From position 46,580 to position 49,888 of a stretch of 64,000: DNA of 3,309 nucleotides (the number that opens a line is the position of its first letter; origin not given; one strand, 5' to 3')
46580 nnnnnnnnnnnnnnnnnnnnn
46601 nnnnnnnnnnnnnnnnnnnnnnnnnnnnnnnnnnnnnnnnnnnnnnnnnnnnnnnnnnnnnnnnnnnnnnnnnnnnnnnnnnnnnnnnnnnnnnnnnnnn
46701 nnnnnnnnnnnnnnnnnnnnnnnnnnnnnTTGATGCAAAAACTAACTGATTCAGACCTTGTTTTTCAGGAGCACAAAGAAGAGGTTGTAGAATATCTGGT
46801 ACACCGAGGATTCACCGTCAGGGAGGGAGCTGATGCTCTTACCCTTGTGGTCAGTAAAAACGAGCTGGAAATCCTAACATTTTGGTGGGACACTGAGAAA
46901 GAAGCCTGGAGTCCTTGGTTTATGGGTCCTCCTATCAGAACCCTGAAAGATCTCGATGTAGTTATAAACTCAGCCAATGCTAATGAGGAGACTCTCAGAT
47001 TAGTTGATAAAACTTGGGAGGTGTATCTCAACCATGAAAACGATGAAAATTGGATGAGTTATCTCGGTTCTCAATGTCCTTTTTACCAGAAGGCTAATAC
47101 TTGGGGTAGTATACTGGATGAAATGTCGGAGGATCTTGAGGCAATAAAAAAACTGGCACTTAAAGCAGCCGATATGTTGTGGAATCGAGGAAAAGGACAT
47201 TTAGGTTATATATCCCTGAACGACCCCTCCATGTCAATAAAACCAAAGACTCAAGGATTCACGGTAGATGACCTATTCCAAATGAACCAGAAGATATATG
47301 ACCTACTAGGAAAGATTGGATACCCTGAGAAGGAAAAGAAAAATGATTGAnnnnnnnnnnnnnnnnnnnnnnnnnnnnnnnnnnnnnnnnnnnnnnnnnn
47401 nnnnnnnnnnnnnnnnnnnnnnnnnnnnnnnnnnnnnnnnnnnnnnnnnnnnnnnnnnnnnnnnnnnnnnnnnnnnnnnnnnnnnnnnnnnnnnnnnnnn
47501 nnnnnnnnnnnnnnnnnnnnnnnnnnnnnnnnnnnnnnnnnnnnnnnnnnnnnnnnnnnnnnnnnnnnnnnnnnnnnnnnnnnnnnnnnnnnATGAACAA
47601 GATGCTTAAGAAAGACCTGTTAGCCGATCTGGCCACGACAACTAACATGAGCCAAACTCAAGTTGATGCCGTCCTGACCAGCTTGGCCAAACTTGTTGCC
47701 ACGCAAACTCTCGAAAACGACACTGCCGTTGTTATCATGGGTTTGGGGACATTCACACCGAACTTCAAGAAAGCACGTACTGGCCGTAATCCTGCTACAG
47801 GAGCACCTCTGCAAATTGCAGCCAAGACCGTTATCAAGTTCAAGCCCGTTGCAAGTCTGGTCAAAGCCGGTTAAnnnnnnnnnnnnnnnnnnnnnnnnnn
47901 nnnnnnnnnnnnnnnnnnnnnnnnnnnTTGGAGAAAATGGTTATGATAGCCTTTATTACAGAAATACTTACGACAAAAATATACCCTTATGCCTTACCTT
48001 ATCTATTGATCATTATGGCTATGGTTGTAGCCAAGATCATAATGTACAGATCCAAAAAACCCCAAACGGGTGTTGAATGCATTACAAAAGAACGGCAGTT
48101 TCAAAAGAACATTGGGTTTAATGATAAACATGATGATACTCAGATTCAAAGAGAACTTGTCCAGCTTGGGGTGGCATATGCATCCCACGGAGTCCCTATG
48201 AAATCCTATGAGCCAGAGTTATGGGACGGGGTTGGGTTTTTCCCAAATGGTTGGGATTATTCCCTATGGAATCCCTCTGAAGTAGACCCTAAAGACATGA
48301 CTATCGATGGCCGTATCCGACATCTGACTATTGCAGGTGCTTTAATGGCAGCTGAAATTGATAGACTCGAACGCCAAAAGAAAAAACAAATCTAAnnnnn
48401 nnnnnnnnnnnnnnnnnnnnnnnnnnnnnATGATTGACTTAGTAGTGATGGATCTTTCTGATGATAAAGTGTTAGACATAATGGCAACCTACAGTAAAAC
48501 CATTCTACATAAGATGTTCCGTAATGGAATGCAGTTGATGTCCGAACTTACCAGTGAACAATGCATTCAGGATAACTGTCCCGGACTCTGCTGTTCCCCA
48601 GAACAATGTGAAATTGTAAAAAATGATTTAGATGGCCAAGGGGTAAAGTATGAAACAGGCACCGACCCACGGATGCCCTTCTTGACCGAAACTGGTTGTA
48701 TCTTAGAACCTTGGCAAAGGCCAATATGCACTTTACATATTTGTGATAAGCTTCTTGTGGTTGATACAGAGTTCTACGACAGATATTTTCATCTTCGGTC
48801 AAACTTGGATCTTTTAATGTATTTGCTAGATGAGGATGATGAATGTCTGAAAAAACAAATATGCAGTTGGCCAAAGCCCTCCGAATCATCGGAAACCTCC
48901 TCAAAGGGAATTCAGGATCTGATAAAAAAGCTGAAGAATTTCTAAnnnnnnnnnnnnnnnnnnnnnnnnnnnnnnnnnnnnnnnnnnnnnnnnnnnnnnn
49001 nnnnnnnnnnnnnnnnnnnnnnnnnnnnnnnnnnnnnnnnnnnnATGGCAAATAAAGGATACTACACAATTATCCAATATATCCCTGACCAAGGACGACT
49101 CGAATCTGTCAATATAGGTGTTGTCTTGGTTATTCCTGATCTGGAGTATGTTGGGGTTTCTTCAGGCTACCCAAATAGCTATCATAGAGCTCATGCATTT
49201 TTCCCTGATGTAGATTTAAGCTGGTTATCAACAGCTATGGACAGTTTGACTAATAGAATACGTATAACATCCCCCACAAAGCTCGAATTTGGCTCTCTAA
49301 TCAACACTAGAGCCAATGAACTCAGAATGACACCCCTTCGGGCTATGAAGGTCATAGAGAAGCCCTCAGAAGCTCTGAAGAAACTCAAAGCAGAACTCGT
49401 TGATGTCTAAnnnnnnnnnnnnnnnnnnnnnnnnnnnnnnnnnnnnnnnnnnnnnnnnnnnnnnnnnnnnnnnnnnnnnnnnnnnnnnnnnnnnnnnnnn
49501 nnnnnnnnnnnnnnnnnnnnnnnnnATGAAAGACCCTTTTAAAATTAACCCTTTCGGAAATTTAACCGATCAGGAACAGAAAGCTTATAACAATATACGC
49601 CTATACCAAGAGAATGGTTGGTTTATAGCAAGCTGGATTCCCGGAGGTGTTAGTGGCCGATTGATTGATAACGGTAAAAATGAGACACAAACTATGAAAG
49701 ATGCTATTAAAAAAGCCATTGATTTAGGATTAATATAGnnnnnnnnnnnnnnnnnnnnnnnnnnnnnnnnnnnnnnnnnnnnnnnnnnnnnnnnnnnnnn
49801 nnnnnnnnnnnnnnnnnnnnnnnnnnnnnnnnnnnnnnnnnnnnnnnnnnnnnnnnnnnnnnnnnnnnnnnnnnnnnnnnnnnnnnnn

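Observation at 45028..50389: A plus-strand operon opens at a divergent promoter pair and encodes a SAM-dependent methyltransferase, an HU-like protein and a RelA/SpoT-HD alarmone hydrolase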

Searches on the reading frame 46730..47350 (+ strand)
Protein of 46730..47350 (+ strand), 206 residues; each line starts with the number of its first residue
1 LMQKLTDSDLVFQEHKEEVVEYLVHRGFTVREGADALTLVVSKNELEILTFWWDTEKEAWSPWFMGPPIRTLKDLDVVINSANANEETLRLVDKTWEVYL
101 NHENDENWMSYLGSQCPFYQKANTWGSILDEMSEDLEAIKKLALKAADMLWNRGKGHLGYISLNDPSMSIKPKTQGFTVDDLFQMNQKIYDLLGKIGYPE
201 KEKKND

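Call 3: search_protein_families(library=pfam, proteins=[window:46730-47350:+], max_evalue=0.1)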
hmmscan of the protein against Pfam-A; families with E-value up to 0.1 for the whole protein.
window:46730-47350:+ (206 aa): 0 families

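Call 4: search_protein_families(library=phrogs, proteins=[window:46730-47350:+], max_evalue=0.01)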
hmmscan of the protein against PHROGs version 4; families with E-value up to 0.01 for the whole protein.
window:46730-47350:+ (206 aa): 0 families

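Call 12: search_protein_families(library=ncbifam, proteins=[window:46730-47350:+], max_evalue=0.1)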
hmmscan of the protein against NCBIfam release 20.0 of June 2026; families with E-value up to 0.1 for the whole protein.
window:46730-47350:+ (206 aa): 0 families

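Call 48: search_protein_families(library=padloc, proteins=[window:46730-47350:+], max_evalue=0.01)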
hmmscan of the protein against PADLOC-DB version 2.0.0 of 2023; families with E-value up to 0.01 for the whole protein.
window:46730-47350:+ (206 aa): 0 families

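Call 62: search_solved_structures(query=window:46730-47350:+, max_evalue=1)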
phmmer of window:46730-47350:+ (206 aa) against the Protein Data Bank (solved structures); distinct sequences matched with E-value up to 1: 1.
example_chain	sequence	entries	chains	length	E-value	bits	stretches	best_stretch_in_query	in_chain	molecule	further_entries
3d7r_A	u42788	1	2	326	0.21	14.2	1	163-198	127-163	Esterase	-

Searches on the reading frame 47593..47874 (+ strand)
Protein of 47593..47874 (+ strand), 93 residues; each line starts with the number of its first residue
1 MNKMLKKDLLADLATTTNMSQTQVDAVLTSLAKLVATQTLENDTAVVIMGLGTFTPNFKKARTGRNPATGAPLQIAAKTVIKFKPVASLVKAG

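Call 3: search_protein_families(library=pfam, proteins=[window:47593-47874:+], max_evalue=0.1)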
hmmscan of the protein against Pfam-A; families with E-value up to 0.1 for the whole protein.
window:47593-47874:+ (93 aa): 4 families
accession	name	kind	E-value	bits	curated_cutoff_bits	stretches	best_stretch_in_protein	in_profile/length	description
PF00216.26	Bac_DNA_binding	-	3.4e-22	78.9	22.4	1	4-91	1-87/90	Bacterial DNA-binding protein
PF18291.6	HU-HIG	-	0.00052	20.5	26.2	1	7-90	35-115/125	HU domain fused to wHTH, Ig, or Glycine-rich motif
PF13194.11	DUF4010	-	0.016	15.4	30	1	21-61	163-203/210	Domain of unknown function (DUF4010)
PF14908.11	HU-CCDC81_euk_1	-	0.036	14.6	26.1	1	15-64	14-63/89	CCDC81 eukaryotic HU domain 1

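Call 4: search_protein_families(library=phrogs, proteins=[window:47593-47874:+], max_evalue=0.01)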
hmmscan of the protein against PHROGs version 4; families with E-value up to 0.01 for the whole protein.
window:47593-47874:+ (93 aa): 2 families
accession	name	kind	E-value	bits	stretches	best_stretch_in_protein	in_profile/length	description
phrog_379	-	DNA, RNA and nucleotide metabolism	3.4e-22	79.5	1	1-92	27-117/138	DNA binding protein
phrog_38608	-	unknown function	1.6e-07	32.2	1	8-89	6-86/248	-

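Call 12: search_protein_families(library=ncbifam, proteins=[window:47593-47874:+], max_evalue=0.1)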
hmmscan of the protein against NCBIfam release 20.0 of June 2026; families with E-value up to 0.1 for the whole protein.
window:47593-47874:+ (93 aa): 7 families
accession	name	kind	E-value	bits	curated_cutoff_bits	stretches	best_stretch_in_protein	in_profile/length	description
NF008023.0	PRK10753.1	equivalog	4.2e-13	49.5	162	1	5-84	2-80/90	nucleoid-associated protein HU-alpha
NF001401.0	PRK00285.1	equivalog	5.8e-13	48.9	111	1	4-89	6-90/103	integration host factor subunit alpha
NF001222.0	PRK00199.1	equivalog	4.8e-12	45.9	115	1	4-87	1-84/95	integration host factor subunit beta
NF007945.0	PRK10664.1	equivalog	7.1e-11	42.5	157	1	4-88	1-84/90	nucleoid-associated protein HU-beta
TIGR00988.1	hip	equivalog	2.6e-10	40.5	119.95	1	4-87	1-84/94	integration host factor subunit beta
TIGR00987.1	himA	equivalog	1.3e-09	38.3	120.25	1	14-89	16-86/96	integration host factor subunit alpha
TIGR01201.1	HU_rel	subfamily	8.8e-05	22.4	68.6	1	4-61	31-87/170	HU family DNA-binding protein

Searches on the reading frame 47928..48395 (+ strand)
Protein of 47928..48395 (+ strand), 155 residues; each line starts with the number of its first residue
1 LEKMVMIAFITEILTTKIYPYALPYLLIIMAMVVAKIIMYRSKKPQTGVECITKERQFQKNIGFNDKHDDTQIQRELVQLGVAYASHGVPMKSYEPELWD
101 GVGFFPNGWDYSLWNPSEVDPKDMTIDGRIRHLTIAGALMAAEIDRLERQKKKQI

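Call 3: search_protein_families(library=pfam, proteins=[window:47928-48395:+], max_evalue=0.1)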
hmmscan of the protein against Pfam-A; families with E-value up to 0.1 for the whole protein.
window:47928-48395:+ (155 aa): 1 family
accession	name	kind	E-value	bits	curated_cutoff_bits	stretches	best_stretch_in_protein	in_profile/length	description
PF20726.3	Nairovirus_Gn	-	0.018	14.5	26.5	1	11-54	179-222/322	Nairovirus, structural glycoprotein Gn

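Call 4: search_protein_families(library=phrogs, proteins=[window:47928-48395:+], max_evalue=0.01)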
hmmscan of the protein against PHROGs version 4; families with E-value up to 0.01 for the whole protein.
window:47928-48395:+ (155 aa): 6 families
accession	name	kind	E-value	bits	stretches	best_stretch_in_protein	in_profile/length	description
phrog_6628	-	unknown function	9.3e-09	35.3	1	49-154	580-669/685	-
phrog_9763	-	unknown function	5e-06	27.4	1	52-154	155-239/247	-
phrog_6574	-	unknown function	9.9e-06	26.7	1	55-152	119-208/217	-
phrog_19550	-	unknown function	0.001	20.1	1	41-152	83-180/186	-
phrog_9434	-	unknown function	0.0027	18.1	1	56-150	411-492/507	-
phrog_3956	-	unknown function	0.0037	17.4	1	54-152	501-578/585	-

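Call 12: search_protein_families(library=ncbifam, proteins=[window:47928-48395:+], max_evalue=0.1)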
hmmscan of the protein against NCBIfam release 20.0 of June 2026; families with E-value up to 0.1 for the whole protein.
window:47928-48395:+ (155 aa): 0 families

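Call 48: search_protein_families(library=padloc, proteins=[window:47928-48395:+], max_evalue=0.01)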
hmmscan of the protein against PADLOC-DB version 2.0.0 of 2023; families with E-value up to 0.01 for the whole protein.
window:47928-48395:+ (155 aa): 0 families

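Call 64: search_solved_structures(query=window:47928-48395:+, max_evalue=1)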
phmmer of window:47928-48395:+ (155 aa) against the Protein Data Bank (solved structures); distinct sequences matched with E-value up to 1: 2.
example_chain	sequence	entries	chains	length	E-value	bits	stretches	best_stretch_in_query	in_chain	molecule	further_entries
5a8m_A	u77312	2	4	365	0.85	12.8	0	62-112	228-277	PUTATIVE RETAINING B-GLYCOSIDASE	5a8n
5a8o_A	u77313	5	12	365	0.85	12.8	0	62-111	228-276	PUTATIVE RETAINING B-GLYCOSIDASE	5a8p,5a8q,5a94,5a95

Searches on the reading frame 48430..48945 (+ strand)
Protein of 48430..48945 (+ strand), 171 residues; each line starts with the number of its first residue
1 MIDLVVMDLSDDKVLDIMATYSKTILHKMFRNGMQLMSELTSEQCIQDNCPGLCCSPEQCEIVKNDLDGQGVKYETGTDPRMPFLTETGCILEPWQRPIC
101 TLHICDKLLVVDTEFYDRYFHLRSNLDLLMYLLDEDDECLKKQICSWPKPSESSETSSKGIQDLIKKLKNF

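Call 3: search_protein_families(library=pfam, proteins=[window:48430-48945:+], max_evalue=0.1)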
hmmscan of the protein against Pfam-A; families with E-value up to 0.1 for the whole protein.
window:48430-48945:+ (171 aa): 0 families

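Call 4: search_protein_families(library=phrogs, proteins=[window:48430-48945:+], max_evalue=0.01)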
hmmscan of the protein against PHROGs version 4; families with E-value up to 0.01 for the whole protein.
window:48430-48945:+ (171 aa): 0 families

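Call 12: search_protein_families(library=ncbifam, proteins=[window:48430-48945:+], max_evalue=0.1)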
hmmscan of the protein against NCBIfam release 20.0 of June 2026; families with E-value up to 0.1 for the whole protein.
window:48430-48945:+ (171 aa): 0 families

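Call 48: search_protein_families(library=padloc, proteins=[window:48430-48945:+], max_evalue=0.01)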
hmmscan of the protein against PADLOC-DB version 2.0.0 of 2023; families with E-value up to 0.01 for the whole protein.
window:48430-48945:+ (171 aa): 0 families

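Call 63: search_solved_structures(query=window:48430-48945:+, max_evalue=1)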
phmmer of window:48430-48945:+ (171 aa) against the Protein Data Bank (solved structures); distinct sequences matched with E-value up to 1: 0.

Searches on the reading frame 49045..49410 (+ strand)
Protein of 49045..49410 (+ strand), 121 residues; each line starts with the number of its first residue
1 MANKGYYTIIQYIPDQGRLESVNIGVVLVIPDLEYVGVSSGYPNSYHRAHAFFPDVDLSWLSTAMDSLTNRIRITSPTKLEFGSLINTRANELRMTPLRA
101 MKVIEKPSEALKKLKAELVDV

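Call 6: search_protein_families(library=pfam, proteins=[window:49045-49410:+], max_evalue=0.1)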
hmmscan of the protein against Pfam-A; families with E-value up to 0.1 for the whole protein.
window:49045-49410:+ (121 aa): 1 family
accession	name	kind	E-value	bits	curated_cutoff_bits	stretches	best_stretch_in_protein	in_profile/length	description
PF11236.13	DUF3037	-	2.2e-11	44.4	22.6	1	7-119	1-118/118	Protein of unknown function (DUF3037)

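Call 12: search_protein_families(library=ncbifam, proteins=[window:49045-49410:+], max_evalue=0.1)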
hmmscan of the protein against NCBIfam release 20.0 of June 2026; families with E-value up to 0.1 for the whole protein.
window:49045-49410:+ (121 aa): 0 families

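Call 48: search_protein_families(library=padloc, proteins=[window:49045-49410:+], max_evalue=0.01)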
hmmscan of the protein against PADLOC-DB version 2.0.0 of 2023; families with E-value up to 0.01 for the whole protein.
window:49045-49410:+ (121 aa): 1 family
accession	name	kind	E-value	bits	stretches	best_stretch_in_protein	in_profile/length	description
PDLC04767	PDC-M66B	-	5.8e-09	33.8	1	6-76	5-73/281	-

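Call 65: search_solved_structures(query=window:49045-49410:+, max_evalue=1)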
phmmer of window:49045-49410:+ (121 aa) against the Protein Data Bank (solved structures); distinct sequences matched with E-value up to 1: 1.
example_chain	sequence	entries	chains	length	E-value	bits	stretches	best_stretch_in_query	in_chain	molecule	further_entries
3hn6_A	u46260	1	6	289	0.7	13.3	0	27-58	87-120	Glucosamine-6-phosphate deaminase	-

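Call 83: search_dna_similar(query=window:49045-49410:+, collection=phages, mode=protein, max_rows=30, max_evalue=0.001)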
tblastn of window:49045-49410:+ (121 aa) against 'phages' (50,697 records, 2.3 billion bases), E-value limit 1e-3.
No match.

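Call 84: find_homologous_proteins(query=window:49045-49410:+, max_evalue=0.001)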
Query window:49045-49410:+ (121 aa): 3 proteins with E <= 0.001 among 5 candidates.
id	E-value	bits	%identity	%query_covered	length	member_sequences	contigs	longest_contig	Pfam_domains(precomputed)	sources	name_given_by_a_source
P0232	1.5e-72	259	100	100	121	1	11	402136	PF11236.14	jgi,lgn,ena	-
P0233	2.6e-34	136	59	100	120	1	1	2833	PF11236.14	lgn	-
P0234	1.7e-33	133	55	98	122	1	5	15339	PF11236.14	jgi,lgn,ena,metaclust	metaclust:\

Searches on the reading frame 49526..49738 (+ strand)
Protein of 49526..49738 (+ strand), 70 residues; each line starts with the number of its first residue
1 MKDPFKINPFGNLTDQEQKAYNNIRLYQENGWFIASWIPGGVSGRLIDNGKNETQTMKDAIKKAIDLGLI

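Call 6: search_protein_families(library=pfam, proteins=[window:49526-49738:+], max_evalue=0.1)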
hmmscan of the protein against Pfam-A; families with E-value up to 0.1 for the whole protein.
window:49526-49738:+ (70 aa): 0 families

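Call 48: search_protein_families(library=padloc, proteins=[window:49526-49738:+], max_evalue=0.01)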
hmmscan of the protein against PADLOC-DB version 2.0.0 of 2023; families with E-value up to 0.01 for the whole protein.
window:49526-49738:+ (70 aa): 0 families
